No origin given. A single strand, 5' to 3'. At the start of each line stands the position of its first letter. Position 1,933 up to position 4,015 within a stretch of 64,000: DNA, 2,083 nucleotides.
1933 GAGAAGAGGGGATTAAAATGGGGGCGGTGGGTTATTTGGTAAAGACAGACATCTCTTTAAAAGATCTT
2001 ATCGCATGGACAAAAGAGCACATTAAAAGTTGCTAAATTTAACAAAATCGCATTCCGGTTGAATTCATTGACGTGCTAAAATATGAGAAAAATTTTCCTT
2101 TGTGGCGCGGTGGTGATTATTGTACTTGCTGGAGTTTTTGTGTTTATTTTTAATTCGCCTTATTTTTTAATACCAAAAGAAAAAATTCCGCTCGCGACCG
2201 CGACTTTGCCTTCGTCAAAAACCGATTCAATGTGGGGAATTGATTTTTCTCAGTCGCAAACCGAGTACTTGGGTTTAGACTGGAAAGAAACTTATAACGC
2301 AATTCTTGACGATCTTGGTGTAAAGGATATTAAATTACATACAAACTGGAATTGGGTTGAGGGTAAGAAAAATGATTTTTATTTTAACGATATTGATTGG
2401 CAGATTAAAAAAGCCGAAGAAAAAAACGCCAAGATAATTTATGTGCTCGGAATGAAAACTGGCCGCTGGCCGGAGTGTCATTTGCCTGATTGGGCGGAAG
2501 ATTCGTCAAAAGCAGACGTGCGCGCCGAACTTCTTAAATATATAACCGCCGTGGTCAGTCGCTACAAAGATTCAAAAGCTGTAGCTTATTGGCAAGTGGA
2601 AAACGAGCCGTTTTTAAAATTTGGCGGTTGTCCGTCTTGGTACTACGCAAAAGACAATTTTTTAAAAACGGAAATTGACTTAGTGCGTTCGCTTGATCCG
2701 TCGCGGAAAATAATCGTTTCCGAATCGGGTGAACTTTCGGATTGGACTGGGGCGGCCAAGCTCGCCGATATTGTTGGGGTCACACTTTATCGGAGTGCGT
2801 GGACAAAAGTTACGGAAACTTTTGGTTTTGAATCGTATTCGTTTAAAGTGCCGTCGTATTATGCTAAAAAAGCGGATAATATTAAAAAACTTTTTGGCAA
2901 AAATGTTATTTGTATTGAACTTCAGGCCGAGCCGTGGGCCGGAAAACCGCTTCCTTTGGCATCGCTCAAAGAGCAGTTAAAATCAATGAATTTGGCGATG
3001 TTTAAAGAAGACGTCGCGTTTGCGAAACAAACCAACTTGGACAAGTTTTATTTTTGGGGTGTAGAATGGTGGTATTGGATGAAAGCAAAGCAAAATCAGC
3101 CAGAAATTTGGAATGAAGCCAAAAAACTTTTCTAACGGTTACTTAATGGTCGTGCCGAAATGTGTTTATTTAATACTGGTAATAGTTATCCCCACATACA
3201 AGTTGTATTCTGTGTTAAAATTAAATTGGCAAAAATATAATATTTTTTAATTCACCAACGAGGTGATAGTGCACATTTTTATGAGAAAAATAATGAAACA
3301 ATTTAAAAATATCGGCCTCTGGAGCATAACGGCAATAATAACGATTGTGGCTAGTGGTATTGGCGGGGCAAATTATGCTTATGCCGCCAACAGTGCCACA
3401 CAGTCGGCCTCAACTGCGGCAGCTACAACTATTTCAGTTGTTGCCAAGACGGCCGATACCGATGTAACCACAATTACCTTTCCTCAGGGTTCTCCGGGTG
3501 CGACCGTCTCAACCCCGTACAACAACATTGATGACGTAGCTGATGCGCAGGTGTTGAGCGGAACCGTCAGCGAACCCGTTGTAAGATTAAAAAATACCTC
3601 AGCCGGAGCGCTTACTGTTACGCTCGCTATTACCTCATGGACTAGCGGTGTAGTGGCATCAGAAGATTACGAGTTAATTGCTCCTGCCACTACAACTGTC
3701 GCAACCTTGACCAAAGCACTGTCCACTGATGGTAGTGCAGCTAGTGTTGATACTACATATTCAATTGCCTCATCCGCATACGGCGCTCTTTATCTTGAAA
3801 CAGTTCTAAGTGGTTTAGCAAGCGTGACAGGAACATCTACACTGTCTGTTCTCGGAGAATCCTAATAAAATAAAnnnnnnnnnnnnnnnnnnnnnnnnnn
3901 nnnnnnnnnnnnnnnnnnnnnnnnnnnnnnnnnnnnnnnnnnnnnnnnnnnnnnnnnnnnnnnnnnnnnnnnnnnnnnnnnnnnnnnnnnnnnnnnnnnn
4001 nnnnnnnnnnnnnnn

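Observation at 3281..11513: Cell-surface locus: giant beta-helix-like protein, a dockerin protein and a cohesin-like anchored protein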

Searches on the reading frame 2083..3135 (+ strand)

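Call 75: search_protein_families(library=pfam, proteins=[window:2083-3135:+], max_evalue=0.001)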
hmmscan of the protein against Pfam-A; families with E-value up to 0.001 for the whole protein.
window:2083-3135:+ (350 aa): 1 family
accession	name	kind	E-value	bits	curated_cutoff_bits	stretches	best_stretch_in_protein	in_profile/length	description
PF02449.21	Glyco_hydro_42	-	0.00016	21.6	21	0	145-176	107-138/376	Beta-galactosidase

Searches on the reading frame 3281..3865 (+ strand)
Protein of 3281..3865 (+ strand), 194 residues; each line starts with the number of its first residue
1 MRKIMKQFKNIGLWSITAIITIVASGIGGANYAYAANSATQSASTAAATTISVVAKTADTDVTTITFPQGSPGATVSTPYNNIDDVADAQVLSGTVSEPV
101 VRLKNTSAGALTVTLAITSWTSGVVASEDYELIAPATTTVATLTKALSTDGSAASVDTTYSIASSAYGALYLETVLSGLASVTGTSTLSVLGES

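Call 3: search_protein_families(library=pfam, proteins=[window:3281-3865:+], max_evalue=1)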
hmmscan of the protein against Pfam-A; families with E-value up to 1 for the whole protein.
window:3281-3865:+ (194 aa): 0 families

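Call 4: search_protein_families(library=ncbifam, proteins=[window:3281-3865:+], max_evalue=1)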
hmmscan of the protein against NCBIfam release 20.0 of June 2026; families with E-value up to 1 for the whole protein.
window:3281-3865:+ (194 aa): 0 families

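Call 16: find_homologous_proteins(query=window:3281-3865:+, max_evalue=0.001)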
Query window:3281-3865:+ (194 aa): 86 proteins with E <= 0.001 among 2083 candidates.
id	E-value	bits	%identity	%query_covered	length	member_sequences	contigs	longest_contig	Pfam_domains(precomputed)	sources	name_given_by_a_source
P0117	1.3e-106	372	100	100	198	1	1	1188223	-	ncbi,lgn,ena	-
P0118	6.4e-84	298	79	100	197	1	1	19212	-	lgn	-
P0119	1.5e-66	242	65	98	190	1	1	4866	-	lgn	-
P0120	2.5e-62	228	69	89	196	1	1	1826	-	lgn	-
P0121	6.0e-60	220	63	100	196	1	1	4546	-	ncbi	-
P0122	1.1e-59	219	64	100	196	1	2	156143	-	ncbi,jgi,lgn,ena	ncbi:MAG: hypothetical protein WDK96_02790 [Candidatus Paceibacterota bacterium]|jgi:hypothetical pr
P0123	6.8e-59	217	61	100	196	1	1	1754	-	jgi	-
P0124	9.2e-59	216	66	89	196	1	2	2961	-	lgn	-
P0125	1.1e-57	213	62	100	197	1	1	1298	-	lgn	-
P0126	2.2e-57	212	67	87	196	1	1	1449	-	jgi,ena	-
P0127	1.2e-56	210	64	91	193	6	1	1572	-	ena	-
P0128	2.7e-56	208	60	100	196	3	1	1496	-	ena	-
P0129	3.0e-56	208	59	99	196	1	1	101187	-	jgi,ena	-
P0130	4.0e-56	208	61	100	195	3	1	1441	-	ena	-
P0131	5.6e-56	207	61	100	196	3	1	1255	-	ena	-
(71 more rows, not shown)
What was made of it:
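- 3281..3865 (+): P1: small secreted protein. Signal peptide is about residues 1-34 (AYA|AN). The mature part consists only of the 'P1 domain', an all-beta domain with no Pfam family. 86 close homologues at 51-79% identity, all unnamed or labelled Patescibacteria (call 16).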

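Call 36: find_related_loci(query=A3, collection=metagenome_contigs, flank=10000)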
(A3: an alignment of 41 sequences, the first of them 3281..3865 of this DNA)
Query A3 (194 aa) in metagenome_contigs; peptide patterns used: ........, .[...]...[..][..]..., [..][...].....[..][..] (x = any residue, [..] = any of these).
289 stretches matched a pattern; 138 encode a relative of the query (tblastn E <= 1e-3); the best 80 are kept; 80 distinct loci.
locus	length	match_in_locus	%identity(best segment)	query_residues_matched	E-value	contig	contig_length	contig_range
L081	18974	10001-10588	64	1-194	5e-66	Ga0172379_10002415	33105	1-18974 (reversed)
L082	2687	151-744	61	2-194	1e-65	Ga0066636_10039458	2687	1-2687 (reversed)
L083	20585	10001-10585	57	1-194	3e-65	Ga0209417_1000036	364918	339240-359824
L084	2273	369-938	60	1-194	5e-66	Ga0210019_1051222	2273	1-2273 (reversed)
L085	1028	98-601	67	27-194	1e-69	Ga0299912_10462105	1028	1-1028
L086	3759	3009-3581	59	1-194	1e-64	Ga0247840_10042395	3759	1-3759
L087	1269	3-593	58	1-194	4e-67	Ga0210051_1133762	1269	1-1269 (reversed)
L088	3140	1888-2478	58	1-194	1e-63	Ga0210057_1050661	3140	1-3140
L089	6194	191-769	61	2-194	5e-63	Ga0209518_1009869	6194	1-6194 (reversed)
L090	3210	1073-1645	57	1-194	4e-63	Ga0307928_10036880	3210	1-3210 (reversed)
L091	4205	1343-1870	64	19-194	9e-63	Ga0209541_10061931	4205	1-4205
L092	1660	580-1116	61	19-194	7e-64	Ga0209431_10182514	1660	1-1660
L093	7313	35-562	64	22-194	8e-62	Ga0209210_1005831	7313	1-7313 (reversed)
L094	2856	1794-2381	56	2-194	1e-61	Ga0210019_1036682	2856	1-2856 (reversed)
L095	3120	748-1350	55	1-194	3e-61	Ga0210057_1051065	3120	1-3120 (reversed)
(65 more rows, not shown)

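Call 40: search_protein_families(library=pfam, proteins=[L081:10599-11291:+], max_evalue=0.1)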
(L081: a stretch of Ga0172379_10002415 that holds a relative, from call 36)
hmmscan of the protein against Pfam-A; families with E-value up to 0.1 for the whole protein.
L081:10599-11291:+ (230 aa): 3 families
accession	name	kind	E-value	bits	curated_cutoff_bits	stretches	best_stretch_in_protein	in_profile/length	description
PF04956.18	TrbC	-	0.012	16.2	27.9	1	170-205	39-74/98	TrbC/VIRB2 pilin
PF06030.18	WxLIP_PGBD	-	0.018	15.5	27.3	1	71-120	62-111/121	WxL Interacting Protein, peptidoglycan binding domain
PF20969.2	MASE11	-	0.058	13.7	27.3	0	7-43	3-39/168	MASE11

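Call 41: predict_structure(alignment_id=A3)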
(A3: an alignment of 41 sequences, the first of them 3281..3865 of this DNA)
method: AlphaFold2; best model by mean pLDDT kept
length: 194 residues; sequences in the alignment: 41
mean_pLDDT: 87.4   pTM: 0.78
mean pLDDT of the five models: 87.4, 85.5, 79.0, 77.7, 73.4
residues with pLDDT >= 90: 142; 70-90: 18; 50-70: 26; < 50: 8
segments of 3 or more residues with pLDDT < 50: 25-32
pLDDT, mean of each block of 10 residues (from residue 1): 56 59 50 74 86 96 96 97 97 96 96 95 96 94 96 94 97 96 94 77
secondary structure, 60 per line:
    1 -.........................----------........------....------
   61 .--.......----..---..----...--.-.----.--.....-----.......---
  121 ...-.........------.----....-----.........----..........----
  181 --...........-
elements in order: H2-26 E37-44 E51-54 E64-70 E101-105 E111-117 E125-133 E145-148 E154-162 E167-176 E183-193
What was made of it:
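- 3281..3865 (+): AF2 pLDDT 87, with the core above 94 (call 41).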

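Call 45: fold_search(model_id=the predicted structure, library=pdb)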
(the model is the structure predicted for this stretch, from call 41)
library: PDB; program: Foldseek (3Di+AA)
matches with E <= 10: 1171; with E <= 0.001: 0
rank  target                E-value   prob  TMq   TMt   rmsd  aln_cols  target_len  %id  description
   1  9uco_A                8.5e-03  0.57  0.23  0.14  12.9       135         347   10  Cryo-EM structure of ADGRE1-beta arrestin1-scFv30 complex (released 2026-04-08)
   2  6r74                  9.6e-03  0.47  0.25  0.29  11.5       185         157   10  N-terminally reversed variant of FimA E. coli (released 2020-05-06)
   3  8v3j_A                1.5e-02  0.08  0.13  0.10  22.1       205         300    8  Structure-Based Engineering of a Highly Immunogenic, Conformationally Stabilized FimH Antigen for a Urinary Tract Infe (released 2025-02-05)
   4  1k42_MODEL_1_A        2.2e-02  0.25  0.23  0.25  11.8       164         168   12  The Solution Structure of the CBM4-2 Carbohydrate Binding Module from a Thermostable Rhodothermus marinus Xyla (released 2002-05-29)
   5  2rv9_MODEL_1_A        2.6e-02  0.54  0.23  0.31   8.1       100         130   11  Solution structure of chitosan-binding module 1 derived from chitosanase/glucanase from Paenibacillus sp. IK-5 (released 2016-04-06)
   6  8wu1_C                2.8e-02  0.38  0.21  0.13  15.5       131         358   11  Cryo-EM structure of CB1-beta-arrestin1 complex (released 2024-03-20)
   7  4zy9_A                3.5e-02  0.66  0.26  0.35   7.3       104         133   16  X-ray crystal structure of selenomethionine-labelled V110M mutant of chitosan-binding module 1 derived from chitosanas (released 2016-04-13)
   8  7pnb_A                3.5e-02  0.66  0.26  0.28   8.2       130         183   14  Sulfolobus acidocaldarius 0406 filament. (released 2022-09-14)
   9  4zz5_A                3.5e-02  0.54  0.28  0.37   9.4       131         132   13  X-ray crystal structure of chitosan-binding module 2 derived from chitosanase/glucanase from Paenibacillus sp. IK-5 (released 2016-04-13)
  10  8v3j_D                3.7e-02  0.08  0.12  0.11  14.8       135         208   10  Structure-Based Engineering of a Highly Immunogenic, Conformationally Stabilized FimH Antigen for a Urinary Tract Infe (released 2025-02-05)
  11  8iq5_A                3.9e-02  0.18  0.20  0.10  12.5       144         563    9  Crystal structure of trimeric K2-2 TSP (released 2024-02-21)
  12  9h6g_B                3.9e-02  0.13  0.16  0.05  10.4       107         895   13  Inactive Bacteroides ovatus GH98 endoxylanase E361A in complex with arabino-xylooligosaccharide (released 2025-11-05)
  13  5dq0                  4.2e-02  0.25  0.24  0.27  12.1       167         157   13  Structure of human neuropilin-2 b1 domain with novel and unique zinc binding site (released 2016-09-28)
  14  6tjt_B                4.2e-02  0.21  0.22  0.25  12.1       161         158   13  Neuropilin2-b1 domain in a complex with the C-terminal VEGFC peptide (released 2020-12-16)
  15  8wc1                  4.2e-02  0.12  0.15  0.18  15.9       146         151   18  A carbohydrate binding domain of a putative pectate lyase (released 2024-09-18)
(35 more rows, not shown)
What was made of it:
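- FimA, FimH and the Sulfolobus 0406 thread subunit appear among the weak Foldseek hits (call 45).
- Tried and rejected: P1 fold identification: Foldseek against PDB gave nothing significant (call 45).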

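Call 47: search_protein_families(library=pfam, alignment_id=A3, max_evalue=1)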
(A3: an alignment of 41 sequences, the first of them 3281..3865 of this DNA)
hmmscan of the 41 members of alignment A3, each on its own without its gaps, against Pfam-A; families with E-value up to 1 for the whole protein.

A. member 1, window:3281-3865:+ (194 aa): 0 families

B. families by the number of members that match (of 41 scanned): 37 families (the first 25 are shown)
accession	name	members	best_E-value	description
PF14221.11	DUF4330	5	0.0005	Domain of unknown function (DUF4330)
PF04657.19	DMT_YdcZ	2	0.013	Putative inner membrane exporter, YdcZ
PF05197.18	TRIC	2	0.057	TRIC channel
PF25805.1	IQUB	2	0.097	IQUB-like domain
PF12729.13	4HB_MCP_1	2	0.11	Four helix bundle sensory module for signal transduction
PF09892.16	DUF2119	2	0.15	Uncharacterized protein conserved in archaea (DUF2119)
PF20303.3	YLATT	2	0.34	YEATS-Like-Associating Three TM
PF00274.25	Glycolytic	1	0.018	Fructose-bisphosphate aldolase class-I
PF15763.10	DUF4692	1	0.023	Regulator of human erythroid cell expansion (RHEX)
PF16339.10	DUF4969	1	0.024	Domain of unknown function (DUF4969)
PF24800.1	DUF7702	1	0.026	Domain of unknown function (DUF7702)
PF08152.18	GUCT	1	0.03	GUCT (NUC152) domain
PF04597.19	Ribophorin_I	1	0.031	Ribophorin I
PF23087.1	MRH_ELAPOR1_9th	1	0.036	ELAPOR1-like, mannose 6-phosphate receptor homology domain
PF21598.3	PvuRts1I-like_N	1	0.036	Restriction endonuclease PvuRts1 I-like, N-terminal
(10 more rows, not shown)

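Call 51: search_protein_representatives(alignment_id=A3)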
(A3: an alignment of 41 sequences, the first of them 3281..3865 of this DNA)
Query: 41 sequences, 196 profile positions. Proteins with E-value up to 0.001 (for the whole library): 129; up to 1e-10: 118; up to 1e-30: 74. The best 129 are listed.
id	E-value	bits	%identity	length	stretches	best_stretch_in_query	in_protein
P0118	5.3e-86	303.5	-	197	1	1-196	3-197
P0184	3.4e-76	271.5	-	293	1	37-195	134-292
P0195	6.3e-73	260.9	-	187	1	12-196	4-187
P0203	5.0e-64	231.8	-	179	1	46-194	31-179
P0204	1.1e-63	230.7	-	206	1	7-195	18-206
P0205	1.1e-58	214.4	-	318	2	39-194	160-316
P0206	5.9e-57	208.8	-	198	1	10-195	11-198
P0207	2.8e-56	206.5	-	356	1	42-195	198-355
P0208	1.3e-55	204.4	-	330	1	47-196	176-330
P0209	1.9e-55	203.9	-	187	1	12-195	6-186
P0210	2.5e-55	203.4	-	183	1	12-195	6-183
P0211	1.1e-54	201.4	-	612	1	48-195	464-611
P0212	8.9e-54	198.4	-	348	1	28-195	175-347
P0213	2.2e-53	197.1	-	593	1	49-195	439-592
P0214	3.4e-53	196.5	-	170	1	47-195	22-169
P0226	2.0e-44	167.9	-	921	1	37-195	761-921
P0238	4.1e-40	153.8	-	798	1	44-196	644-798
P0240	5.8e-40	153.3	-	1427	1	39-195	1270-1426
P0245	2.7e-38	147.8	-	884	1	31-194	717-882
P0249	3.1e-37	144.4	-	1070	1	50-195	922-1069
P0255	5.2e-34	133.9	-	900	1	43-195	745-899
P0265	5.2e-32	127.3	-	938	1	46-195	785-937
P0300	1.4e-17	80.3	-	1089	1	31-195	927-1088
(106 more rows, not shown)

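Call 53: search_protein_families(library=pfam, proteins=[P0240, P0300, P0249, P0226, P0265, P0255, P0245, P0238, P0211, P0213], max_evalue=0.001)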
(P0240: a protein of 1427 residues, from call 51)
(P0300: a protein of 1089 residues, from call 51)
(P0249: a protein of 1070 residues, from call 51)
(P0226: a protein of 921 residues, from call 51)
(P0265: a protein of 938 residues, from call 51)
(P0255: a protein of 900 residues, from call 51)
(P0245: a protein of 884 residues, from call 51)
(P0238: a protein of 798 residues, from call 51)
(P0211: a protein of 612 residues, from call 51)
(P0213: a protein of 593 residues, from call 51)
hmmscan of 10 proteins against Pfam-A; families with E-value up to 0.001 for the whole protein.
P0240 (1427 aa): 2 families
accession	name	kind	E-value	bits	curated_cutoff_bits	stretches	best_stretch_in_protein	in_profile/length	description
PF10102.14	DUF2341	-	5.3e-41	139.4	23.4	2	348-421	1-73/84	Domain of unknown function (DUF2341)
PF06439.18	3keto-disac_hyd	-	5.9e-11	43.2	26.8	1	930-1096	6-187/187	3-keto-disaccharide hydrolase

P0300 (1089 aa): 3 families
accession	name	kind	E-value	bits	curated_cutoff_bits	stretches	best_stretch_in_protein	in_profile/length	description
PF01835.25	MG2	-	7.5e-11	42.7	32.8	1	96-143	6-53/96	MG2 domain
PF00630.25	Filamin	-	0.00013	23.2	26.9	0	102-173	18-81/93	Filamin/ABP280 repeat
PF13115.11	YtkA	-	0.00032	21.7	25.9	0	94-170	11-82/85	YtkA-like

P0249 (1070 aa): 2 families
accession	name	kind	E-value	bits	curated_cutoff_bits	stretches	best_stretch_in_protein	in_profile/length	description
PF13385.13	Laminin_G_3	-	3.1e-35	122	27.6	2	217-369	1-150/151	Concanavalin A-like lectin/glucanases superfamily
PF10102.14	DUF2341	-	1.5e-21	77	23.4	2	631-716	2-79/84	Domain of unknown function (DUF2341)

P0226 (921 aa): 0 families

P0265 (938 aa): 0 families

P0255 (900 aa): 2 families
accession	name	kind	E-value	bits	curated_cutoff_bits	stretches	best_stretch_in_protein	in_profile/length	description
PF13290.12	CHB_HEX_C_1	-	9.9e-22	77.1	22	2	676-741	1-65/67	Chitobiase/beta-hexosaminidase C-terminal domain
PF13287.12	Fn3_assoc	-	1.3e-15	57.7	23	2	516-576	7-59/59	Fn3 associated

P0245 (884 aa): 2 families
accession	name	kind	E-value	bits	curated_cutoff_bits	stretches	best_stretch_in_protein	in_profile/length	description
PF13290.12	CHB_HEX_C_1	-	3.6e-19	68.9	22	2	660-725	1-65/67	Chitobiase/beta-hexosaminidase C-terminal domain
PF13287.12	Fn3_assoc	-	2.9e-11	43.8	23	2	493-560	1-59/59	Fn3 associated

P0238 (798 aa): 0 families

P0211 (612 aa): 3 families
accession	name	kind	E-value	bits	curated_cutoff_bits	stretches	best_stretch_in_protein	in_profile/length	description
PF00112.29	Peptidase_C1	-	2.7e-36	126.1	20.7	1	78-293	1-209/220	Papain family cysteine protease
PF18560.7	Lectin_like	-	9.9e-31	107.5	27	1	310-456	1-154/156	Lectin like domain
PF13313.11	DUF4082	-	3.6e-07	30.7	28.4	1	335-411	21-98/143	Domain of unknown function (DUF4082)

P0213 (593 aa): 0 families
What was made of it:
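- Cargo includes lectin-like, MG2, CHB_HEX_C and papain-protease modules (call 53). Some proteins in the cargo position of relatives carry a papain-type protease, CHB_HEX_C, or a lectin/3-keto-disaccharide-hydrolase-like module (call 53).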

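Call 85: find_encoding_contigs(protein=P0118, flank=10000, max_places=2)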
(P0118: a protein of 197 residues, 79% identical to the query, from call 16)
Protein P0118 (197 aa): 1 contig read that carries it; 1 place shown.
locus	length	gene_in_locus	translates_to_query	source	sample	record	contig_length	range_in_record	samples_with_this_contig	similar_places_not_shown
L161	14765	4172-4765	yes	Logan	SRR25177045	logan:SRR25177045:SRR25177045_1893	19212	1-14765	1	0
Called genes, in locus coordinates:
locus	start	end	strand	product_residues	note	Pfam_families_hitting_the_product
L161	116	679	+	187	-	PF20803:PaaX_M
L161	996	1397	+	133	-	-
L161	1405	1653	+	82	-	-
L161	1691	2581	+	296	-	-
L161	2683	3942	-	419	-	PF07470:Glyco_hydro_88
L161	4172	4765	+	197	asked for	-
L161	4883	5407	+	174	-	-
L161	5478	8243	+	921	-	-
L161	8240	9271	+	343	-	PF17936:Big_6 (faint)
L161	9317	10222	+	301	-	-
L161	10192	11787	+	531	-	PF19077:Big_13 (faint)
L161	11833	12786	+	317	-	PF13177:DNA_pol3_delta2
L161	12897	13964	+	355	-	PF14870:PSII_BNR (faint), PF02012:BNR (faint), PF15902:Sortilin-Vps10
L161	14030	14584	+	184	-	PF01765:RRF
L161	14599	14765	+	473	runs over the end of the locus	PF28494:GlyRS_ins_1 (faint), PF00587:tRNA-synt_2b, PF03129:HGTP_anticodon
